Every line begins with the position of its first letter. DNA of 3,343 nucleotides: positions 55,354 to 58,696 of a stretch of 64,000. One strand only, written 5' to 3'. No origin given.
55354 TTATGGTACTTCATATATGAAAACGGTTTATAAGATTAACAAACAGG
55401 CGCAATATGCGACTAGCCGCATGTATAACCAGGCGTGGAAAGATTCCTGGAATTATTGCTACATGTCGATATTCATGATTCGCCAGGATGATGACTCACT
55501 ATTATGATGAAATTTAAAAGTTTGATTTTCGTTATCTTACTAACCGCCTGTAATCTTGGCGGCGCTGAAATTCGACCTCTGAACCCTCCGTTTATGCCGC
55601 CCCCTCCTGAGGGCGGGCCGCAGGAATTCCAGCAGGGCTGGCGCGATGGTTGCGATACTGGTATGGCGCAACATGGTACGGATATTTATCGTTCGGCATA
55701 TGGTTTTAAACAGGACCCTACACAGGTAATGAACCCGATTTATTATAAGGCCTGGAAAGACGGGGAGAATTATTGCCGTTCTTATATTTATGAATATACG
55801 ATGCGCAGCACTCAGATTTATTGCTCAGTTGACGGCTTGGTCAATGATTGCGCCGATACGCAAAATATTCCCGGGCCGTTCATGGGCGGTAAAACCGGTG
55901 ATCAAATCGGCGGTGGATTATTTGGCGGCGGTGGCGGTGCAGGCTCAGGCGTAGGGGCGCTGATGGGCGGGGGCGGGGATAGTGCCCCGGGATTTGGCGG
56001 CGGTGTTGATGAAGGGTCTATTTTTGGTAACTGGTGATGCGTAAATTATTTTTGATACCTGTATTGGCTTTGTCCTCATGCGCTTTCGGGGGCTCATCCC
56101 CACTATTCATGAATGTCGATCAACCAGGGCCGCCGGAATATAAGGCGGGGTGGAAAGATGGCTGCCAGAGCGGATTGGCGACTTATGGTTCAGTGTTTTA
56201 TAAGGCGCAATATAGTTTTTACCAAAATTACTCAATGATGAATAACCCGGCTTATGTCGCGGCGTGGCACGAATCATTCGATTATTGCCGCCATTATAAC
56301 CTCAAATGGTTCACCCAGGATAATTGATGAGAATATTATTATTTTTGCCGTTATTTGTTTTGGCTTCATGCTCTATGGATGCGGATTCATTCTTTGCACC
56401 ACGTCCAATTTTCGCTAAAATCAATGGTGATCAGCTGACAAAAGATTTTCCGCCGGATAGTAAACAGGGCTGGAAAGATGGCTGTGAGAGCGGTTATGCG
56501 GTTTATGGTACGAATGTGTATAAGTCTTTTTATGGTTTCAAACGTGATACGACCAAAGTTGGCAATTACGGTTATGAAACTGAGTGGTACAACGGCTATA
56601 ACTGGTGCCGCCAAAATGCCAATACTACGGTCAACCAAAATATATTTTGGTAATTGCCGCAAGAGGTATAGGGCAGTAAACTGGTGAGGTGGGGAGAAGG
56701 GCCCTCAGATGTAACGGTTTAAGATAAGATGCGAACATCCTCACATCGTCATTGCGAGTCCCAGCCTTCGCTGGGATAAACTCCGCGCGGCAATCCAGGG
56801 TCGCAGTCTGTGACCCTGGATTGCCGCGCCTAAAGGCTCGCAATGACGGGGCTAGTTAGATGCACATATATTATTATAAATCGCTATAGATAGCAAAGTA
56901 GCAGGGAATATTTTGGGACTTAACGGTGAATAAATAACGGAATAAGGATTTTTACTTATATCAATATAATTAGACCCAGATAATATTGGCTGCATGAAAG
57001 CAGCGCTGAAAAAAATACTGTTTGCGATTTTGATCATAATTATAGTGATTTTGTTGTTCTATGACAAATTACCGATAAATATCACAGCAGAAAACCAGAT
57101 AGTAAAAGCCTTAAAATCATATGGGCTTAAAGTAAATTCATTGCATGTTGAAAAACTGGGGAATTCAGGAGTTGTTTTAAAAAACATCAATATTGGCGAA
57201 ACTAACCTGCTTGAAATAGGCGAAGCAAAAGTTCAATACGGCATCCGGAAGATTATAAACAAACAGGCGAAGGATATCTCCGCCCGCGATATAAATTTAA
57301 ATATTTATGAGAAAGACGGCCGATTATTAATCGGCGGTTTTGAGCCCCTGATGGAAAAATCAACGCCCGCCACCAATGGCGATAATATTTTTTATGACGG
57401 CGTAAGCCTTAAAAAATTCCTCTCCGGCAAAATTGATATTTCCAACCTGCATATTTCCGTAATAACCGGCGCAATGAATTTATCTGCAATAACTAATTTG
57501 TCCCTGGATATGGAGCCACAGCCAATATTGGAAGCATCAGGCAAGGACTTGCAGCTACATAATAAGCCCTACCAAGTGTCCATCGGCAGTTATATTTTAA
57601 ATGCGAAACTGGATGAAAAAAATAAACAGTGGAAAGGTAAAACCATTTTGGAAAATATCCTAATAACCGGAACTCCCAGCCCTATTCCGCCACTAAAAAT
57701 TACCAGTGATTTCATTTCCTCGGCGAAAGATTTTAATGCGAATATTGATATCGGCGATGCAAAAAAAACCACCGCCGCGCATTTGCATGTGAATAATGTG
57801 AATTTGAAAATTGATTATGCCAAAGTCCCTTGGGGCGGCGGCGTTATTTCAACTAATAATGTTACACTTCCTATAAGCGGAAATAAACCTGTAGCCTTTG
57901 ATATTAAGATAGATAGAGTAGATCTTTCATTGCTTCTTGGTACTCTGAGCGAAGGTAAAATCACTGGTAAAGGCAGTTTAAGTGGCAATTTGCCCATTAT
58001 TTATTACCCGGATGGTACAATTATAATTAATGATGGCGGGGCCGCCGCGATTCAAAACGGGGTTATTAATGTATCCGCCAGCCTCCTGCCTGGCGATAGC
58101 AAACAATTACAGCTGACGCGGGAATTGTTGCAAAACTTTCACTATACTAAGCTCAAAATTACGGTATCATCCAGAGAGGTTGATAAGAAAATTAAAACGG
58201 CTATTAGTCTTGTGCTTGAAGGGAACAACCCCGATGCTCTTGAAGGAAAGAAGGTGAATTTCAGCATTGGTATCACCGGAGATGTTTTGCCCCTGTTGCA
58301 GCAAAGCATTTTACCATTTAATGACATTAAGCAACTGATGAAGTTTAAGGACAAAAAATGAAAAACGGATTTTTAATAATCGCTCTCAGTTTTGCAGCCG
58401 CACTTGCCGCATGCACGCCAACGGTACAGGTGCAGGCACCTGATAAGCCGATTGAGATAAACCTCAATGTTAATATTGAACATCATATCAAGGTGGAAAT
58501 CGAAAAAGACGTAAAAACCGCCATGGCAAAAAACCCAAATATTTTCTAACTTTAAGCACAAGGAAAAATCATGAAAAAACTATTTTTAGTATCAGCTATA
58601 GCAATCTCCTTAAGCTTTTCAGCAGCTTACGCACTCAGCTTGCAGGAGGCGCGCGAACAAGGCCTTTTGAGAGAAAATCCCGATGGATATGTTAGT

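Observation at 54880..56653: Tandem array of five translationally coupled paralogous small lipoproteins with a conserved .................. signature, plus a sixth copy at 12129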

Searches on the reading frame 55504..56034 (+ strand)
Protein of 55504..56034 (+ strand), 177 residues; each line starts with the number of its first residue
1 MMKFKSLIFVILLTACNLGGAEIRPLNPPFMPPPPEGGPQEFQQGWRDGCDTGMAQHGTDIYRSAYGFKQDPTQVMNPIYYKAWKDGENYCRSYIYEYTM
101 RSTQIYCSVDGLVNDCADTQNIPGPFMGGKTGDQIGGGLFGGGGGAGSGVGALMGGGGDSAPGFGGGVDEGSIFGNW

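Call 3: search_protein_families(library=pfam, max_evalue=1, proteins=[window:55504-56034:+])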
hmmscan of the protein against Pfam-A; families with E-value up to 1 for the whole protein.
seq(177 aa): 0 families

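Call 4: search_protein_families(library=ncbifam, max_evalue=1, proteins=[window:55504-56034:+])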
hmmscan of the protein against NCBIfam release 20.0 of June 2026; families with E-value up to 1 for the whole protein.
seq(177 aa): 1 family
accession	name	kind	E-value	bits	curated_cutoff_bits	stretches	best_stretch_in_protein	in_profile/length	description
NF009195.0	PRK12543.1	subfamily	0.14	11.7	197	0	85-122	15-50/192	RNA polymerase sigma factor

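Call 55: predict_structure(alignment_id=A6)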
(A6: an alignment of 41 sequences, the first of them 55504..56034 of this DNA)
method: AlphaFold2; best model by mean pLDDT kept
length: 177 residues; sequences in the alignment: 41
mean_pLDDT: 70.3   pTM: 0.50
mean pLDDT of the five models: 70.3, 70.0, 69.8, 69.6, 67.9
residues with pLDDT >= 90: 59; 70-90: 27; 50-70: 34; < 50: 57
segments of 3 or more residues with pLDDT < 50: 19-21, 111-114, 121-124, 127-138, 141-152, 154-167
pLDDT, mean of each block of 10 residues (from residue 1): 86 66 68 93 97 93 92 98 98 86 54 50 47 47 43 44 48 52
secondary structure, 60 per line:
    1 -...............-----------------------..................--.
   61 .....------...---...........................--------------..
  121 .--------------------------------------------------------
elements in order: H2-16 H40-57 H60-65 H78-104
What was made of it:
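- On Glycine-zipper lipoproteins (PF05433, PF13488, PF13441): Its tail is predicted disordered (call 55).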

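Call 59: fold_search(model_id=the predicted structure, library=pdb)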
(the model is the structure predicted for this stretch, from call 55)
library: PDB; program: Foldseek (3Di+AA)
matches with E <= 10: 24; with E <= 0.001: 0
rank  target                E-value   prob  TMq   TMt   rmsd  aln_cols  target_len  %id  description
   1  1ugp_B                2.3e+00  0.02  0.12  0.11  16.7       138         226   18  Crystal structure of Co-type nitrile hydratase complexed with n-butyric acid (released 2004-06-17)
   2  1ire_B                2.5e+00  0.02  0.12  0.10  16.7       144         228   16  Crystal Structure of Co-type nitrile hydratase from Pseudonocardia thermophila (released 2002-10-01)
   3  8i6n_B                2.7e+00  0.02  0.12  0.11  16.7       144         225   15  Crystal structure of Co-type nitrile hydratase mutant from Pseudomonas thermophila - L6T (released 2024-02-14)
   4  4ob3_B                3.0e+00  0.02  0.12  0.10  16.7       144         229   16  Crystal Structure of Nitrile Hydratase from Pseudonocardia thermophila : A Reference Structure to Boronic Acid Inhibit (released 2014-11-26)
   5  3drw_B                4.2e+00  0.07  0.13  0.06   8.9        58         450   10  Crystal Structure of a Phosphofructokinase from Pyrococcus horikoshii OT3 with AMP (released 2008-12-23)
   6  3nke_A                4.7e+00  0.06  0.19  0.18  14.5       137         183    9  High resolution structure of the C-terminal domain CRISP-associated protein Cas1 from Escherichia coli str. K-12 (released 2010-08-25)
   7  9m40_R                5.0e+00  0.07  0.18  0.12  13.0        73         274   11  Cryo-EM structure of the agmatine-bound zTAAR13e-Gs complex (released 2026-03-11)
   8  7w8l_B                5.0e+00  0.02  0.12  0.10  13.8       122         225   15  Crystal Structure of Co-type nitrile hydratase mutant from Pseudonocardia thermophila - M46R (released 2022-08-24)
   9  6uhs                  5.6e+00  0.03  0.14  0.14  12.9        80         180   16  Open-form Crystal Structure of Chimera Bt-hRyR_12 from Bacteroides thetaiotaomicron /human (released 2020-09-16)
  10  5tw9_A                5.9e+00  0.03  0.15  0.31  10.9        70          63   14  1.50 Angstrom Crystal Structure of C-terminal Fragment (residues 322-384) of Iron Uptake System Component EfeO from Ye (released 2016-11-30)
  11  9m3s_R                6.6e+00  0.06  0.18  0.11  12.6        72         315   11  Cryo-EM structure of the histamine-bound zTAAR13a-Gs complex (released 2026-03-11)
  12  3bny_D                6.6e+00  0.04  0.16  0.11  11.4        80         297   14  Crystal structure of aristolochene synthase complexed with 2-fluorofarnesyl diphosphate (2F-FPP) (released 2008-03-25)
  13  7nu1                  7.4e+00  0.02  0.16  0.05  14.7       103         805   14  Crystal Structure of Neisseria gonorrhoeae LeuRS E169G mutant (released 2022-08-31)
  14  8q1b_C                8.8e+00  0.02  0.15  0.09  18.7       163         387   11  III2-IV1 respiratory supercomplex from S. pombe (released 2023-11-15)
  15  5wfe_C                8.8e+00  0.01  0.14  0.11  14.6       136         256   12  Cas1-Cas2-IHF-DNA holo-complex (released 2017-08-02)
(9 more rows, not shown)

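Call 66: search_protein_families(library=padloc, max_evalue=0.1, proteins=[window:55504-56034:+])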
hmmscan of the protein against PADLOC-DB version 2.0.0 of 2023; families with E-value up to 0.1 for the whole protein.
window:55504-56034:+ (177 aa): 0 families

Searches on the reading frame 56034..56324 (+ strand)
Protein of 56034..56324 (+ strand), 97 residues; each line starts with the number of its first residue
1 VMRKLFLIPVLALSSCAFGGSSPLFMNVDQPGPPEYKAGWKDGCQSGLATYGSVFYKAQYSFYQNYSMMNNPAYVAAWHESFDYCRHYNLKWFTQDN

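Call 3: search_protein_families(library=pfam, max_evalue=1, proteins=[window:56034-56324:+])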
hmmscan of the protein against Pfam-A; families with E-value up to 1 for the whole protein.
seq(97 aa): 0 families

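Call 4: search_protein_families(library=ncbifam, max_evalue=1, proteins=[window:56034-56324:+])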
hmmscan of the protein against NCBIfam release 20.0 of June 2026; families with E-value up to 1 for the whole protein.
seq(97 aa): 0 families

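Call 21: search_solved_structures(query=A3, max_evalue=10, show_alignments=2)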
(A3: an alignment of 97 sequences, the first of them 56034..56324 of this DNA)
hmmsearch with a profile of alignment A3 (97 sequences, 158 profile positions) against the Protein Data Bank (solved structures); distinct sequences matched with E-value up to 10: 1.
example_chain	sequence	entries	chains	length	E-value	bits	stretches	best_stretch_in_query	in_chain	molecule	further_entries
2h0r_A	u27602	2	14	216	1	12.5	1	73-131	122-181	Nicotinamidase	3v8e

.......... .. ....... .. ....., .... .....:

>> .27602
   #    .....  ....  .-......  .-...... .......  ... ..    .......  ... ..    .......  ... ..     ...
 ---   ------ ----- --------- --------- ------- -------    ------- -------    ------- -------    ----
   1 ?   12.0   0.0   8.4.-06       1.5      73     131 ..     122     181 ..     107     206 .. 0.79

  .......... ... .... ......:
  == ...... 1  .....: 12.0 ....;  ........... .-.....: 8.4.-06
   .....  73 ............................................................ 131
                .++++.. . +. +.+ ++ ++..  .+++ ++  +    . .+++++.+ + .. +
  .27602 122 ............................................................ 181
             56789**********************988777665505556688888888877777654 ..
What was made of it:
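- On Any solved structure (PDB): hmmsearch best E=1 (call 21).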

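Call 25: predict_structure(alignment_id=A3)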
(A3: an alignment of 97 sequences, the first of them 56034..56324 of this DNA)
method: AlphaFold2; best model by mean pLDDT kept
length: 97 residues; sequences in the alignment: 97
mean_pLDDT: 84.2   pTM: 0.75
mean pLDDT of the five models: 84.2, 84.1, 82.6, 82.4, 82.0
residues with pLDDT >= 90: 54; 70-90: 21; 50-70: 19; < 50: 3
segments of 3 or more residues with pLDDT < 50: none
pLDDT, mean of each block of 10 residues (from residue 1): 54 59 84 96 95 91 96 98 93 70
secondary structure, 60 per line:
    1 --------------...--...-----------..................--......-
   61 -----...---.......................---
elements in order: E15-17 E20-22 H34-51 H54-59 H72-94
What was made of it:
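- The core of gene 3 has pLDDT above 90, and its tail is below 50 (calls 25, 55).
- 56034..56327 (+): Gene 4 (class 4), 96-97 aa. Lipobox LALSSC. Start overlaps the gene 3 stop (GTGATG). AF2 model: pLDDT 84, pTM 0.75, three helices (call 25).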

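Call 29: fold_search(model_id=the predicted structure, library=pdb)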
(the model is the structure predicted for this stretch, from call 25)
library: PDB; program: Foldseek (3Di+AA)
matches with E <= 10: 1; with E <= 0.001: 0
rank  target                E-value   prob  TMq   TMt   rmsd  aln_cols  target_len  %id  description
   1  9cm3_R                8.0e+00  0.04  0.25  0.10  15.0        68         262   19  Cryo-EM structure of Gq-coupled FFA2 in complex with TUG-1375 and compound 187 (released 2025-06-25)
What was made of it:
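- On Any solved structure (PDB): Foldseek best E=8 for gene 4 and E=2.3 for gene 3, with TM-scores of 0.25 or less (calls 29, 59).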

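Call 35: find_related_loci(query=A4, collection=genome_contigs, flank=8000)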
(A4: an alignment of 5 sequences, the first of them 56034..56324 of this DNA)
Query A4 (97 aa) in genome_contigs; peptide patterns used: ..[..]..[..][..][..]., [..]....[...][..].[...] (x = any residue, [..] = any of these).
70 stretches matched a pattern; 16 encode a relative of the query (tblastn E <= 1e-3); 16 distinct loci.
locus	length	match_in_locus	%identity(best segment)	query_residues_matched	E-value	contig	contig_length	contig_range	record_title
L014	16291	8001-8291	62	1-96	5e-39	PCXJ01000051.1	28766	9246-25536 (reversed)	MAG: Alphaproteobacteria bacterium CG11_big_fil_rev_8_21_14_0_20_44_7 CG11_8_21_14_0.20_scaffold_1091_c, whole genome sh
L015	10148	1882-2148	43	1-88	1e-21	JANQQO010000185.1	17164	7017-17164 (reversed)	MAG: Rickettsiales bacterium isolate IP29b_bin.3 k99_3369840, whole genome shotgun sequence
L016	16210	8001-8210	43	23-92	2e-18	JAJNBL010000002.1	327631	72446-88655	MAG: Rickettsiales bacterium isolate C_No_T20_B_bin.125 scaffold_17, whole genome shotgun sequence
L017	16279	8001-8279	35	1-88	4e-18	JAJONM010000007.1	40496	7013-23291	MAG: Rickettsiaceae bacterium isolate C_No_T20_B_bin.41 scaffold_578, whole genome shotgun sequence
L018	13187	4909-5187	35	2-88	5e-18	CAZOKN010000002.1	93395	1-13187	MAG TPA_asm: uncultured Rickettsiaceae bacterium isolate SRP286056_co1_34 genome assembly, contig: NODE_178_length_93395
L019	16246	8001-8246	41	3-88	2e-16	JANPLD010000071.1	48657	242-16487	MAG: Alphaproteobacteria bacterium isolate VAR_61_metabat_105 VAR_61_k141_4075790, whole genome shotgun sequence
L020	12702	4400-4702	34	4-92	3e-16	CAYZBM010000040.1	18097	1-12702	MAG TPA_asm: uncultured Rickettsiales bacterium isolate SRP286056_co2_571 genome assembly, contig: NODE_4741_length_1809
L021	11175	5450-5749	37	5-92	5e-16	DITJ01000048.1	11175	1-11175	MAG TPA_asm: Alphaproteobacteria bacterium UBA6187 UBA6187_contig_186308, whole genome shotgun sequence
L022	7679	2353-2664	30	1-96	4e-15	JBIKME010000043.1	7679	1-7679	MAG: Rickettsiales bacterium isolate ME2014-08-31_3300042860_group5_bin128 Rohwer_bin1998_scaffold_12892_c1, whole genom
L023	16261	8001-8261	36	10-92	7e-15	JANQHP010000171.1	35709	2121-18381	MAG: Rickettsiales bacterium isolate PL24a_bin.1 k99_5236306, whole genome shotgun sequence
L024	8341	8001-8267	34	1-88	2e-14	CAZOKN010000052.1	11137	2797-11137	MAG TPA_asm: uncultured Rickettsiaceae bacterium isolate SRP286056_co1_34 genome assembly, contig: NODE_7527_length_1113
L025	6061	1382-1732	29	2-90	4e-8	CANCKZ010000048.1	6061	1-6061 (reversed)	MAG: Rickettsiales bacterium isolate JR-MC-F-240519-55 genome assembly, contig: JR-MC-F-240519-C15135, whole genome shot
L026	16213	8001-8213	30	36-87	6e-8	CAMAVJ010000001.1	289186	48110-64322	MAG: Rickettsia typhi isolate ME-08apr19-190 genome assembly, contig: ME-08apr19-C23, whole genome shotgun sequence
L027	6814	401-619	32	10-87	1e-7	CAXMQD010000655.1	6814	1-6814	MAG: uncultured Acidimicrobiia bacterium isolate 07C-BC-St04_bin.26.orig genome assembly, contig: k141_1353487, whole ge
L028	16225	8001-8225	27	1-85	2e-6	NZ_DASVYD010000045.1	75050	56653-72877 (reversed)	MAG: Vitreimonas sp. isolate SMAG_U2592 k141_527916, whole genome shotgun sequence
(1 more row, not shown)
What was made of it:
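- They are tandem paralogous lipoproteins, and the carriers are labelled Rickettsiales, a group with many host-associated members (call 35).
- Tried and rejected: It was redone with class-4 orthologues (call 35). The closest named relative of the array is Alphaproteobacteria bacterium CG11_big_fil_rev_8_21_14_0_20_44_7 (call 35).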

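Call 60: fold_search(model_id=the predicted structure, library=viral)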
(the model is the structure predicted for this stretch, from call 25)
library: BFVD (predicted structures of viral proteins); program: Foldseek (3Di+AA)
matches with E <= 10: 14; with E <= 0.001: 0
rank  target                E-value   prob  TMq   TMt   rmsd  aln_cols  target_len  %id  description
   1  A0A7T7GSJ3            1.8e+00  0.14  0.33  0.30  11.7        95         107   19  (no name in the UniProt tables at hand)
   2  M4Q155                2.2e+00  0.33  0.44  0.44  11.2        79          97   14  (no name in the UniProt tables at hand)
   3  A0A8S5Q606            4.8e+00  0.03  0.23  0.16  11.7        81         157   15  Uncharacterized protein [Podoviridae sp. ctJaJ36]
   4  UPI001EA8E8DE         5.6e+00  0.05  0.25  0.30  13.7        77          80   19  (no name look-up for this kind of identifier)
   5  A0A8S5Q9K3            5.9e+00  0.07  0.33  0.27  10.0        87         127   11  Uncharacterized protein [Siphoviridae sp. ctdVv30]
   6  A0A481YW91            7.0e+00  0.01  0.21  0.18  19.3        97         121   12  Uncharacterized protein [Marseillevirus LCMAC201]
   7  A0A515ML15            7.4e+00  0.03  0.25  0.12  11.6        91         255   20  Uncharacterized protein [Gordonia phage Tangerine]
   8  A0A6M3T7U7            7.4e+00  0.01  0.17  0.10  11.2        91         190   13  (no name in the UniProt tables at hand)
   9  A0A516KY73            7.9e+00  0.02  0.21  0.20  14.6        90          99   19  (no name in the UniProt tables at hand)
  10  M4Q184                8.8e+00  0.03  0.24  0.23  12.5        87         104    8  (no name in the UniProt tables at hand)
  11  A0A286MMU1            8.8e+00  0.03  0.24  0.24  13.5        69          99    7  Uncharacterized protein [Klebsiella phage KPN U2874]
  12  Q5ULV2                9.3e+00  0.04  0.27  0.30   9.3        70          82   17  Orf12 [Lactobacillus phage LP65]
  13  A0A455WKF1            9.3e+00  0.02  0.23  0.13   8.3        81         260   12  RNA-dependent-RNA-polymerase (Fragment) [Nitzschia reversa RNA virus]
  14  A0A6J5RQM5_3          9.8e+00  0.02  0.22  0.03  14.6        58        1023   17  Large polyvalent protein associated domain-containing protein [uncultured Caudovirales phage]
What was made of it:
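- On Any solved structure (PDB): BFVD best E=1.8 (call 60).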

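Call 65: search_protein_families(library=pfam, alignment_id=A3, max_evalue=0.1)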
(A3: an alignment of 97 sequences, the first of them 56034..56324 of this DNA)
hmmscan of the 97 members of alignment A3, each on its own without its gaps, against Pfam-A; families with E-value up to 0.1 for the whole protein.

A. member 1, window:56034-56324:+ (97 aa): 0 families

B. families by the number of members that match (of 97 scanned): 5 families
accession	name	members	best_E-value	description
PF08139.17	LPAM_1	2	0.0091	Prokaryotic membrane lipoprotein lipid attachment site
PF07580.19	Peptidase_M26_C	2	0.04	M26 IgA1-specific Metallo-endopeptidase C-terminal region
PF09137.17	Glucodextran_N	1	0.031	Glucodextranase, domain N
PF25676.1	T4_Spackle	1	0.073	Bacteriophage T4 Spackle protein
PF02340.21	PRRSV_Env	1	0.097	PRRSV putative envelope protein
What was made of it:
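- On S. aureus Lpl / DUF576 tandem lipoproteins: No Pfam hit (calls 3, 65).
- Closest known: Staphylococcus aureus tandem lipoproteins. Different: No sequence relationship: no Pfam hit for any of 97 members (call 65).
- One of 97 members gave a weak hit to the T4 Spackle lysozyme inhibitor (E=0.073, call 65), which is within chance. Pfam finds no DUF576 or other surface-antigen domain (calls 3, 65).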

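Call 66: search_protein_families(library=padloc, max_evalue=0.1, proteins=[window:56034-56324:+])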
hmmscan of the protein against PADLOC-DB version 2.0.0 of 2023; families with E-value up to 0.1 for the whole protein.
window:56034-56324:+ (97 aa): 0 families

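Call 76: find_related_loci(query=A4, collection=viral_contigs, flank=5000)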
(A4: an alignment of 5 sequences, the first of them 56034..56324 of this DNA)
Query A4 (97 aa) in viral_contigs; peptide patterns used: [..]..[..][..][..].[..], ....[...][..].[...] (x = any residue, [..] = any of these).
39 stretches matched a pattern, but none encodes a relative of the query by tblastn (E <= 1e-3).
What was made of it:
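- On Anti-phage defence systems (PADLOC): No relatives on IMG/VR contigs (call 76).
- PADLOC gives no hit and no relative is found on viral contigs (calls 66, 76).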

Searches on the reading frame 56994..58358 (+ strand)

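Call 62: search_protein_families(library=pfam, max_evalue=0.001, proteins=[window:56994-58358:+])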
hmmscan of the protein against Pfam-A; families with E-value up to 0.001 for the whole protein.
window:56994-58358:+ (455 aa): 1 family
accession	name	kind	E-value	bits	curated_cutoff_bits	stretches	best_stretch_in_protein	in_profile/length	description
PF11739.14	YdbH-like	-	1.9e-26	93.7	26.3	1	247-436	689-876/893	Intermembrane phospholipid transport protein YdbH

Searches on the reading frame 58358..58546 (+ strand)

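Call 62: search_protein_families(library=pfam, max_evalue=0.001, proteins=[window:58358-58546:+])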
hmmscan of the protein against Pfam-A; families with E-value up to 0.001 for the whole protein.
window:58358-58546:+ (63 aa): 1 family
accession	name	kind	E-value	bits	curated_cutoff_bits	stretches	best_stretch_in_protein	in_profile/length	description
PF13617.11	Lipoprotein_19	-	1.9e-11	43.9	25.8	1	28-61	1-34/34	YnbE-like lipoprotein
